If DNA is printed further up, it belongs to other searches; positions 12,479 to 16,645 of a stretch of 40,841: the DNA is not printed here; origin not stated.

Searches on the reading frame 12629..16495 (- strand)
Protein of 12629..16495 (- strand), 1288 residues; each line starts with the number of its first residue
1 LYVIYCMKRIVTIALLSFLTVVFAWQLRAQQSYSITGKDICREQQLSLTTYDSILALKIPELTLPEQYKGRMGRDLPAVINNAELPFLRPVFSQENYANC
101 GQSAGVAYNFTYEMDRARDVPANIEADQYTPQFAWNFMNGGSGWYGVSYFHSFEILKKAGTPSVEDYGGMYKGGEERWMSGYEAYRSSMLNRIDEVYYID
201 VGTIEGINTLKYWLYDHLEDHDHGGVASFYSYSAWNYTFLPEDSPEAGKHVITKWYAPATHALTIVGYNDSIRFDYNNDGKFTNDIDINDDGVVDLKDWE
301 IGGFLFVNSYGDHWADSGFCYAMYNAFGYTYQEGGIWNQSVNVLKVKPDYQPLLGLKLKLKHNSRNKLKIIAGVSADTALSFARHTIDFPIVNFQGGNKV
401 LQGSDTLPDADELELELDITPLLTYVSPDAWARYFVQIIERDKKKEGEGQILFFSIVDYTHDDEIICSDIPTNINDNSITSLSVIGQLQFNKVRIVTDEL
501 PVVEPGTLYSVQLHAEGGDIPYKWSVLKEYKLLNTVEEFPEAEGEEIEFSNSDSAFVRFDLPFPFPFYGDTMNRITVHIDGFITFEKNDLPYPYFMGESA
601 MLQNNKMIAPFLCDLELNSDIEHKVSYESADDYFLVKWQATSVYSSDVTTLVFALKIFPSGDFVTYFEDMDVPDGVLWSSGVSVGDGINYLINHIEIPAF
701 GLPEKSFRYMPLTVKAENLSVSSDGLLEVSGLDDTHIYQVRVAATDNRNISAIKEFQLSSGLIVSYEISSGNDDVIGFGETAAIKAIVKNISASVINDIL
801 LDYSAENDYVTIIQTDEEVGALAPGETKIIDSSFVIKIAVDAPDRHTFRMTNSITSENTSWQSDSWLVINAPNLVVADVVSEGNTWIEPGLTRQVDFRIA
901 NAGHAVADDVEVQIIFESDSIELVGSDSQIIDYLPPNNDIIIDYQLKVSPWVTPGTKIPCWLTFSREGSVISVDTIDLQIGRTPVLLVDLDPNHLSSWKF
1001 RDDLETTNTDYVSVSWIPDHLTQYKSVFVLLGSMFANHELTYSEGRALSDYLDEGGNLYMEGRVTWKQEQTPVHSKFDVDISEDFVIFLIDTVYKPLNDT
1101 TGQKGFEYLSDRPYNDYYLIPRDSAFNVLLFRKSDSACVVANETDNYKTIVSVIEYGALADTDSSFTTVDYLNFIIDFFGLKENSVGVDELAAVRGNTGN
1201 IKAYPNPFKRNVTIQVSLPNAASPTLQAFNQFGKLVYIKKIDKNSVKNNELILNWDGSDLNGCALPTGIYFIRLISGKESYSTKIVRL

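Call 73: search_protein_families(library=pfam, proteins=[window:12629-16495:-], max_evalue=0.00001)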
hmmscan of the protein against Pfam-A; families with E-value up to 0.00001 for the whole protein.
window:12629-16495:- (1288 aa): 1 family
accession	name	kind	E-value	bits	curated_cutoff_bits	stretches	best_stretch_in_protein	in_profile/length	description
PF18962.6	Por_Secre_tail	-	1.5e-08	35.2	27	1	1204-1286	2-74/75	Secretion system C-terminal sorting domain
